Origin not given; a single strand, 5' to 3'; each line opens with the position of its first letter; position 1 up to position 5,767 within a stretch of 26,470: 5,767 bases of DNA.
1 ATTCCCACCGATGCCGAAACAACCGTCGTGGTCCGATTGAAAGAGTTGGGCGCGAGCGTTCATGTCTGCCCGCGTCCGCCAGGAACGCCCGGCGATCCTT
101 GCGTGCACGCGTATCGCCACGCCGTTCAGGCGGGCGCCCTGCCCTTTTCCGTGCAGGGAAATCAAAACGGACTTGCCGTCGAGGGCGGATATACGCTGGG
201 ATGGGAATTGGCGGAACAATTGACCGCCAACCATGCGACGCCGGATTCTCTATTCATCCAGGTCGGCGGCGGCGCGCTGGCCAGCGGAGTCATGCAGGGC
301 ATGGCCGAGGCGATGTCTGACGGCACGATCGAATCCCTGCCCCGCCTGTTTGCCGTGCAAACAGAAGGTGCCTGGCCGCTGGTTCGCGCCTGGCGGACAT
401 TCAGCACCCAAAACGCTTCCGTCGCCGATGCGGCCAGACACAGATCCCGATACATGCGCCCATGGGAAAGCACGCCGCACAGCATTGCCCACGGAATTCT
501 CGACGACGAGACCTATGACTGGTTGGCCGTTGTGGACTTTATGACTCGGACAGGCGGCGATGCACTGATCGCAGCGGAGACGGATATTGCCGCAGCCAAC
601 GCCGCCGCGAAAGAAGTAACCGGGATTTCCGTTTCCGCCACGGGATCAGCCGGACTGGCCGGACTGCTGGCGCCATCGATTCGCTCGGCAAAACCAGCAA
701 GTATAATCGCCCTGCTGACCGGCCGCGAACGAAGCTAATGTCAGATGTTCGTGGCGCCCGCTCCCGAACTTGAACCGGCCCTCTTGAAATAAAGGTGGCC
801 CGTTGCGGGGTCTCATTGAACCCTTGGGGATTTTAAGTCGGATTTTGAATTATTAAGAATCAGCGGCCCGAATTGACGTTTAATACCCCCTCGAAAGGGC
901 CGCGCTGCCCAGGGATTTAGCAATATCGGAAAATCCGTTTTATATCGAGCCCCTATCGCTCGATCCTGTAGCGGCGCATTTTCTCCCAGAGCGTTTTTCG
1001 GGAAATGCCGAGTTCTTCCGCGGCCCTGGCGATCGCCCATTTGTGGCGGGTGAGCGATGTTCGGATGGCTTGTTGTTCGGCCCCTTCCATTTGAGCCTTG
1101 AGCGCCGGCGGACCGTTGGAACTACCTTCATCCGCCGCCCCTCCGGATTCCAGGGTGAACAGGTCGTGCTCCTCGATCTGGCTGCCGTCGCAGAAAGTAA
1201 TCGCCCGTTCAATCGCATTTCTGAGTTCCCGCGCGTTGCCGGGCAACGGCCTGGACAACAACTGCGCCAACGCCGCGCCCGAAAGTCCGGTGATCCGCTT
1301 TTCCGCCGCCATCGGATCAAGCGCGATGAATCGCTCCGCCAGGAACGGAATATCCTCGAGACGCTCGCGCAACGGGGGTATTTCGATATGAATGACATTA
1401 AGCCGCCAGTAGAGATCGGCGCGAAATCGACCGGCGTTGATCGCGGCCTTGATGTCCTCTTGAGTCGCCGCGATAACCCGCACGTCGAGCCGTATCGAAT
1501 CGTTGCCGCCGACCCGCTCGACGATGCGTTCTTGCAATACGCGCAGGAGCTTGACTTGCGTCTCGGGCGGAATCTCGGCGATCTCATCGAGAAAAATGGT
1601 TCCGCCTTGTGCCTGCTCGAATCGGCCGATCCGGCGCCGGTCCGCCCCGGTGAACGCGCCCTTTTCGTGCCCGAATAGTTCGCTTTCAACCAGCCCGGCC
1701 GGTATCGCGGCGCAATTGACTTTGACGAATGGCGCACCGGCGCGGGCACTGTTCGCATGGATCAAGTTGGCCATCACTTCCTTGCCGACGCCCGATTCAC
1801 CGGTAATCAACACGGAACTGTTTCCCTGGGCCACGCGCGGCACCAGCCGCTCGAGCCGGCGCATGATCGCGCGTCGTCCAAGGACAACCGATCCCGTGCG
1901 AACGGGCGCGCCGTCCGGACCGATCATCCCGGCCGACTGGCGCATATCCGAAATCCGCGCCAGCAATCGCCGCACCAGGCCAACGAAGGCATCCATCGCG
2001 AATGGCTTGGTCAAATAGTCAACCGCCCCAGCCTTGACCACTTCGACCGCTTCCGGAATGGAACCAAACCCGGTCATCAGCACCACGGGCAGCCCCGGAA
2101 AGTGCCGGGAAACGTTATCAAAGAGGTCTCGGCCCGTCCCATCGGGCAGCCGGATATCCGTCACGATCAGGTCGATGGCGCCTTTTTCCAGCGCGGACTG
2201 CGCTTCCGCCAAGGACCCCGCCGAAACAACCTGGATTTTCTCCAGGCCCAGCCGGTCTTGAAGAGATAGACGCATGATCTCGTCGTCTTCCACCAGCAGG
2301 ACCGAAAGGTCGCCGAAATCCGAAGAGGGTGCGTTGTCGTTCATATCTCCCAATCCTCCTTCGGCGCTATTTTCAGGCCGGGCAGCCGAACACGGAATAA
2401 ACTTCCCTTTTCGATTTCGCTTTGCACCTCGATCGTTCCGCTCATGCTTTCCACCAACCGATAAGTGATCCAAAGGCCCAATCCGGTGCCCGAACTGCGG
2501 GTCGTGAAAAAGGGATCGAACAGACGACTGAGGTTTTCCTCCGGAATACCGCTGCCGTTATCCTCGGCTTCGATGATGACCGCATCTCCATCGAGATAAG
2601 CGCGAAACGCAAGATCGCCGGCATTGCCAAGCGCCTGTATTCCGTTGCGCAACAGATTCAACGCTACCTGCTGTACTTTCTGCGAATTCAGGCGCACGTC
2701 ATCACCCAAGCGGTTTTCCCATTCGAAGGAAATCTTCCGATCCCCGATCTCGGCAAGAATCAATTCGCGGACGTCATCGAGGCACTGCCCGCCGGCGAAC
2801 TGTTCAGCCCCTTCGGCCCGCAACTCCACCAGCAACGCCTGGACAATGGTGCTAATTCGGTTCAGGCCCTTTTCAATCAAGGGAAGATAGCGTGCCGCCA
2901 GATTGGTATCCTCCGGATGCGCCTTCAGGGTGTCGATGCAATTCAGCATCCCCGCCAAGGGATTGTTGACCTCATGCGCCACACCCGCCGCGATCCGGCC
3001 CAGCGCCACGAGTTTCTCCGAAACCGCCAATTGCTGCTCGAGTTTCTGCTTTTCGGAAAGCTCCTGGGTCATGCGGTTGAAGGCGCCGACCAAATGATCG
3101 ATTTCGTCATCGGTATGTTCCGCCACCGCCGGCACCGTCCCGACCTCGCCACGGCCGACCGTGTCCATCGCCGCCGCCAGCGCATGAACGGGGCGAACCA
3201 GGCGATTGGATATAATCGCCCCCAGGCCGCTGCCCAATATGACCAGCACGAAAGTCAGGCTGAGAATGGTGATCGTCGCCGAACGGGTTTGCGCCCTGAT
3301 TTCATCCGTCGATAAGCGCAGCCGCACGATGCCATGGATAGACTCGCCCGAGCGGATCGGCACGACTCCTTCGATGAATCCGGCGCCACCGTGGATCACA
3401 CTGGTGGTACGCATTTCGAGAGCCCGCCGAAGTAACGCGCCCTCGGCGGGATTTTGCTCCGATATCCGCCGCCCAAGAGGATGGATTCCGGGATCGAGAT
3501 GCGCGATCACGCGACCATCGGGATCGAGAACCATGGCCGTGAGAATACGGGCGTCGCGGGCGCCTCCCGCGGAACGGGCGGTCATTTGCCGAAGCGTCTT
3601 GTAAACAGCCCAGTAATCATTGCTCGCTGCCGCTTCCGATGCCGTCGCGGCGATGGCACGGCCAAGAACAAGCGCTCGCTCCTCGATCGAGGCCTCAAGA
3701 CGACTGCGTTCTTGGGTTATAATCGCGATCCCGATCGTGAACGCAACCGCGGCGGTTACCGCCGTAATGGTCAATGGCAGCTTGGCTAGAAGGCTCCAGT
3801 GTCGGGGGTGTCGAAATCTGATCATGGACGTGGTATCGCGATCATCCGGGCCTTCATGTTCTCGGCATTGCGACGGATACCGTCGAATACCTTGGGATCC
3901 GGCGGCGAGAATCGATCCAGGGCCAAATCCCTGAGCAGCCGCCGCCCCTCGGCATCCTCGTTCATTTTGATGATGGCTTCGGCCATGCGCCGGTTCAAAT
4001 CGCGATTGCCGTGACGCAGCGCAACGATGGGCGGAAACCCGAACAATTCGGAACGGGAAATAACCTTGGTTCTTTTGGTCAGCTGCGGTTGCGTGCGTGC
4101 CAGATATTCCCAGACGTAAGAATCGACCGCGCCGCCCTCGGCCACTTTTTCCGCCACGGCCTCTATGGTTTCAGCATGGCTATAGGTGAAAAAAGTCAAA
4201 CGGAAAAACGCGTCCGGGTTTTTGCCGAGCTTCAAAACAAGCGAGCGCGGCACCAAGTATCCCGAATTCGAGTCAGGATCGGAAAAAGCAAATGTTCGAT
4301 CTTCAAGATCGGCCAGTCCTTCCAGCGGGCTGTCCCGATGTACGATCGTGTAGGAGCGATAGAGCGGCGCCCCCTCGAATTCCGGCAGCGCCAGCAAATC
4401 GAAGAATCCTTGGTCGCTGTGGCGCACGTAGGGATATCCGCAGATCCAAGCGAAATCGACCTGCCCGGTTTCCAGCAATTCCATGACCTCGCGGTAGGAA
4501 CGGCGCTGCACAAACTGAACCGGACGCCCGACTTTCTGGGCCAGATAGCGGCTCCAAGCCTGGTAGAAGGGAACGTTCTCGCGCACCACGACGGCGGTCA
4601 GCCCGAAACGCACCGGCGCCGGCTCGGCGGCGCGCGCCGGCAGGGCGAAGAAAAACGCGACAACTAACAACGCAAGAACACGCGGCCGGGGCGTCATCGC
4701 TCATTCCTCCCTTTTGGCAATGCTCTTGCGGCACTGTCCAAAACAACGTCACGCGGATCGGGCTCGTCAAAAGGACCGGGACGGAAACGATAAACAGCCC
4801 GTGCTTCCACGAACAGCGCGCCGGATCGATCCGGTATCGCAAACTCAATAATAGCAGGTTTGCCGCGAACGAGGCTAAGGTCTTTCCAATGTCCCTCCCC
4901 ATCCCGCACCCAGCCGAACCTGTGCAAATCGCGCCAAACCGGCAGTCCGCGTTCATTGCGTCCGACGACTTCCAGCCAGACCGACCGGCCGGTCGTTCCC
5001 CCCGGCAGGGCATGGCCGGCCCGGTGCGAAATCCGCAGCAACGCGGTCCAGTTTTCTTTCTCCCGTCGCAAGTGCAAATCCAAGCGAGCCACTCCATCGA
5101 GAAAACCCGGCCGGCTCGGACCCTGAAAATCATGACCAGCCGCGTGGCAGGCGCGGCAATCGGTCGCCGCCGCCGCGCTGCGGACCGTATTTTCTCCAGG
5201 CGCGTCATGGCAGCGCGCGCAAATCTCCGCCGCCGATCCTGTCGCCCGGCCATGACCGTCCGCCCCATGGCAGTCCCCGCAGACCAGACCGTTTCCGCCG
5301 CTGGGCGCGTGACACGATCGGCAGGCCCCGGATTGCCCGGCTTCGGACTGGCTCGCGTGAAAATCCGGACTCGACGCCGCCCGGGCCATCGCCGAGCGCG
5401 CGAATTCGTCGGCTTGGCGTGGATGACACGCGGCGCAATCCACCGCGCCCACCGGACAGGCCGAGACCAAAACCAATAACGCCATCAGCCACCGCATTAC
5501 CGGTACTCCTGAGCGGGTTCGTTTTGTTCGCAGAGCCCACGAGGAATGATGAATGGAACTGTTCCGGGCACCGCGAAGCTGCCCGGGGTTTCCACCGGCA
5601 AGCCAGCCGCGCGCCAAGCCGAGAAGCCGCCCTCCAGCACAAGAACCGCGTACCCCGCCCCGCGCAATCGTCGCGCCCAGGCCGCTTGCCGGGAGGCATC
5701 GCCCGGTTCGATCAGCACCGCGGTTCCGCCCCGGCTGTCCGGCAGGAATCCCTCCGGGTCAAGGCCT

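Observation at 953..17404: Apparent 17-gene sigma54 operon for an unassigned periplasmic molybdoenzyme respiratory system, with its own oxyanion sensor and an unusual accessory set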

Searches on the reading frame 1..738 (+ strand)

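Call 31: search_protein_families(library=pfam, proteins=[window:1-738:+], max_evalue=0.001)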
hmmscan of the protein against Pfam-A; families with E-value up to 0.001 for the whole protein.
window:1-738:+ (245 aa): 1 family
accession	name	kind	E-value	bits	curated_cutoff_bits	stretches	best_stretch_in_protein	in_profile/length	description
PF00291.31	PALP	-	6e-20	72.2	35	1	2-241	86-295/295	Pyridoxal-phosphate dependent enzyme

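Call 106: search_protein_families(library=ncbifam, proteins=[window:1-738:+], max_evalue=1e-10)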
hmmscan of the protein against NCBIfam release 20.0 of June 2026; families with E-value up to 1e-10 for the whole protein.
window:1-738:+ (245 aa): 1 family
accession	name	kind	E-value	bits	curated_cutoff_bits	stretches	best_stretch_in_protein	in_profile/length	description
NF006050.0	PRK08197.1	equivalog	2.2e-16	59.6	303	1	57-221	209-357/406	threonine synthase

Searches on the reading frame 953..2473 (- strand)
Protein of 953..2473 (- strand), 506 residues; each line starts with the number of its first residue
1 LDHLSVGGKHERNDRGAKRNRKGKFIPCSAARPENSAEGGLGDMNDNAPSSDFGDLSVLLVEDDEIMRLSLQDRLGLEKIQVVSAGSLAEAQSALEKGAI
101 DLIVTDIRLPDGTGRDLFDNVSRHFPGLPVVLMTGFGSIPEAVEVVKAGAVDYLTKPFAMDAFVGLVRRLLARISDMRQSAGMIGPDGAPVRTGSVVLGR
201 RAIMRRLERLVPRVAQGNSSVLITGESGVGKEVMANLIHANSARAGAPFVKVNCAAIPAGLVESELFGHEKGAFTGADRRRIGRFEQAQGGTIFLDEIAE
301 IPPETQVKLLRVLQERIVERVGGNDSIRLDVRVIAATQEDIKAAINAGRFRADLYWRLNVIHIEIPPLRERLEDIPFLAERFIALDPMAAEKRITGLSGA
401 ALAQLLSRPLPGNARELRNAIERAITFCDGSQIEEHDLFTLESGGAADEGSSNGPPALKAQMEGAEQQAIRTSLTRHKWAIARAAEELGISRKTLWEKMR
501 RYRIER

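Call 4: search_protein_families(library=pfam, proteins=[window:953-2473:-], max_evalue=0.01)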
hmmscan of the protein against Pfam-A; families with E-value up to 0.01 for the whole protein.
window:953-2473:- (506 aa): 11 families
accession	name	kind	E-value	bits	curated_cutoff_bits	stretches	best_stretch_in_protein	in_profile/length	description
PF00158.32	Sigma54_activat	-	7.8e-70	234.3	20.2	1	198-364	2-168/168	Sigma-54 interaction domain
PF00072.30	Response_reg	-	9.4e-24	84.2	30.2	1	58-165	1-108/111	Response regulator receiver domain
PF14532.12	Sigma54_activ_2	-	5.8e-22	78.9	25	1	198-368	1-138/138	Sigma-54 interaction domain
PF25601.1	AAA_lid_14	-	1.6e-16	60.4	27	1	369-440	1-72/87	AAA+ ATPase lid domain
PF02954.25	HTH_8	-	2.3e-11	43.7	22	1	463-502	3-42/42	Bacterial regulatory protein, Fis family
PF07728.20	AAA_5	-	1.2e-07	32.2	22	1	221-338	2-122/139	AAA domain (dynein-related subfamily)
PF13191.12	AAA_16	-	5.9e-07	30.6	32.6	1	197-316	2-123/167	AAA ATPase domain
PF00004.35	AAA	-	7.4e-05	23.6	21.2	1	221-353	1-126/131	ATPase family associated with various cellular activities (AAA)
PF07726.17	AAA_3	-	0.0016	18.8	27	1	221-341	2-113/131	ATPase family associated with various cellular activities (AAA)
PF18024.7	HTH_50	-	0.0028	17.7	27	1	458-504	4-49/50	Helix-turn-helix domain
PF01078.27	Mg_chelatase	-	0.0055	16.6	20.3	0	276-314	93-131/207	Magnesium chelatase, subunit ChlI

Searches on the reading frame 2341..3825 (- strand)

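Call 4: search_protein_families(library=pfam, proteins=[window:2341-3825:-], max_evalue=0.01)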
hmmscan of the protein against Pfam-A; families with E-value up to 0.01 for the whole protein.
window:2341-3825:- (494 aa): 4 families
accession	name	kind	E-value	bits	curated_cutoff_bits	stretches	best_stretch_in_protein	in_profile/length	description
PF02518.31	HATPase_c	-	5e-24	85.3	26.4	1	381-482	3-108/111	Histidine kinase-, DNA gyrase B-, and HSP90-like ATPase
PF17203.10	sCache_3_2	-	3e-11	44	28.4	1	39-182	2-137/140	Single cache domain 3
PF00672.30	HAMP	-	8.2e-11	42.5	25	1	205-257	2-52/53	HAMP domain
PF00512.31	HisKA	-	6.1e-09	36.2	26.9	1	275-332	2-58/66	His Kinase A (phospho-acceptor) domain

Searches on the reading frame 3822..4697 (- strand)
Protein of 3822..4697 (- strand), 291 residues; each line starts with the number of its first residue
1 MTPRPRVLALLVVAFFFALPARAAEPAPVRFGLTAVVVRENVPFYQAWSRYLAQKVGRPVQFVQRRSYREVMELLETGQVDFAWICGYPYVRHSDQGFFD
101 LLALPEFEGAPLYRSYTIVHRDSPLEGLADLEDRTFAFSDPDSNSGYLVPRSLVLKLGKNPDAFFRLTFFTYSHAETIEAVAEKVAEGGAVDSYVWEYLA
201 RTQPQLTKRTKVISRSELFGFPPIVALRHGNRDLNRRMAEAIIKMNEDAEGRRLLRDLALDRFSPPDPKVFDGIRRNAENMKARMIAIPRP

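Call 4: search_protein_families(library=pfam, proteins=[window:3822-4697:-], max_evalue=0.01)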
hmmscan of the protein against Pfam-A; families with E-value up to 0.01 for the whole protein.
window:3822-4697:- (291 aa): 1 family
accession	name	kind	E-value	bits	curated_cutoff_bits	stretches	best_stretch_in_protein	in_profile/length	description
PF12974.12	Phosphonate-bd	-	1.1e-59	202.2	27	1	44-269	15-240/242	ABC transporter, phosphonate, periplasmic substrate-binding protein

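Call 6: search_protein_families(library=ncbifam, proteins=[window:3822-4697:-], max_evalue=0.001)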
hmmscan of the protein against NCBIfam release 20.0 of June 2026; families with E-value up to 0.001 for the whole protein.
window:3822-4697:- (291 aa): 4 families
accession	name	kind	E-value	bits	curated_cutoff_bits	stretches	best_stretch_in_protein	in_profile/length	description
TIGR01098.1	3A0109s03R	subfamily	4.2e-36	124.7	112.05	1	10-244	10-252/253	phosphate/phosphite/phosphonate ABC transporter substrate-binding protein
TIGR03431.1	PhnD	equivalog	1.3e-33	116.7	261.1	1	7-278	5-283/288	phosphonate ABC transporter substrate-binding protein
TIGR04553.1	ABC_peri_selen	hypoth_equivalog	5.5e-26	91.5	250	1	46-281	20-262/266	putative selenate ABC transporter substrate-binding protein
NF049985.1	SBP_like_Rv1680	exception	5.6e-09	36.1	400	1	42-268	15-249/268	Rv1680 family SBP-like protein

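Call 18: search_solved_structures(query=window:3822-4697:-, max_evalue=0.001, show_alignments=3)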
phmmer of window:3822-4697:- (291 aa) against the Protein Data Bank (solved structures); distinct sequences matched with E-value up to 0.001: 18.
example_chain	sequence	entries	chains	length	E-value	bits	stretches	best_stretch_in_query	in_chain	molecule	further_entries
6esv_A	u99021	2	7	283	1.5e-62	214.6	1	24-282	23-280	Putative periplasmic phosphite-binding-like protein (Pbl) PtxB-like protein designated Aio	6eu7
6esk_A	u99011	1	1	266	1.6e-62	214.5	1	24-282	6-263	Putative periplasmic phosphite-binding-like protein (Pbl) PtxB-like protein designated Aio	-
8ed5_A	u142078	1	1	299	3.2e-61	210.2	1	24-282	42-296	Putative periplasmic phosphite-binding-like protein (Pbl) PtxB-like protein designated Aio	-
6x6b_A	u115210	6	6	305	1.8e-41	145.5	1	30-278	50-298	ArrX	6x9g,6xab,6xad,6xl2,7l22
6x8w_A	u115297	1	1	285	2.5e-40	141.7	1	30-278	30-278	ArrX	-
3n5l_A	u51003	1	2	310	7e-19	71.3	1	29-272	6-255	Binding protein component of ABC phosphonate transporter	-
3p7i_A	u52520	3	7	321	5.5e-13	52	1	28-254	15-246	PhnD, subunit of alkylphosphonate ABC transporter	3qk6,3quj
3s4u_A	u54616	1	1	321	1.4e-12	50.7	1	28-254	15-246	PhnD, subunit of alkylphosphonate ABC transporter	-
5o2j_A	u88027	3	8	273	1.9e-12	50.2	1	45-276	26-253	Probable phosphite transport system-binding protein PtxB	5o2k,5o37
6ght_A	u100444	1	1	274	6.1e-11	45.2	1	42-167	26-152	Probable phosphite transport system-binding protein HtxB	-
5me4_A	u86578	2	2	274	6.1e-11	45.2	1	42-167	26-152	Probable phosphite transport system-binding protein HtxB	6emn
6ghq_A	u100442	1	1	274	6.2e-11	45.2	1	42-167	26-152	Probable phosphite transport system-binding protein HtxB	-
5jvb_A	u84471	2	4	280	4.1e-10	42.5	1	48-279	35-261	Phosphonate ABC transporter, periplasmic phosphonate-binding protein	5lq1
7s6g_A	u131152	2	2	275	1.2e-09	41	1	50-271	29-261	Phosphonate ABC type transporter/ substrate binding component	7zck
5lq5_A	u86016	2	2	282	1.4e-05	27.7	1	47-228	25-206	Putative phosphonate binding protein for ABC transporter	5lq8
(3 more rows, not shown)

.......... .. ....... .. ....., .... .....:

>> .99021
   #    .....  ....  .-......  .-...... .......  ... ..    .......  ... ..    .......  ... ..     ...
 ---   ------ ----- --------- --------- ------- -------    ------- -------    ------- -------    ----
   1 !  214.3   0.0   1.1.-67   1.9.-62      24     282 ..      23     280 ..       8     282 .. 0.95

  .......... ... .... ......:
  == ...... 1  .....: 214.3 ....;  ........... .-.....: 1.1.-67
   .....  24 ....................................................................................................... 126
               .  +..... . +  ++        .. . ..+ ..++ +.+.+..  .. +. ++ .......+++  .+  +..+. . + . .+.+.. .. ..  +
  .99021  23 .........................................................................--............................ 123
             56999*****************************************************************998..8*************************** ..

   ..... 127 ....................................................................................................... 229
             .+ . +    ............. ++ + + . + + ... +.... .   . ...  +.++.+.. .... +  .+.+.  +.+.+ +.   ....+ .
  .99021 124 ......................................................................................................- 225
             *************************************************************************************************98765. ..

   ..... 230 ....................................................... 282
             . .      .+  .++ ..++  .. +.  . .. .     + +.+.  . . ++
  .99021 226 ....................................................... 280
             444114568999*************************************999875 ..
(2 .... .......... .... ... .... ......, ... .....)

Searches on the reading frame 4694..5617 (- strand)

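Call 4: search_protein_families(library=pfam, proteins=[window:4694-5617:-], max_evalue=0.01)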
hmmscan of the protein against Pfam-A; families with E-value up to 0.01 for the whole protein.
window:4694-5617:- (307 aa): 2 families
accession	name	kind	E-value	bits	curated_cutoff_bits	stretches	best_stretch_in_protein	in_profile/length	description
PF14522.11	Cytochrome_C7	-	4.6e-05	23.6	24.8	1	110-158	13-66/67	Cytochrome c7 and related cytochrome c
PF14537.11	Cytochrom_c3_2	-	0.00024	21.9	25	0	58-117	26-78/79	Cytochrome c3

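Call 106: search_protein_families(library=ncbifam, proteins=[window:4694-5497:-], max_evalue=1e-10)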
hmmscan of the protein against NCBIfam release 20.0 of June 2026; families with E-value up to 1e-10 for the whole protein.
window:4694-5497:- (267 aa): 0 families
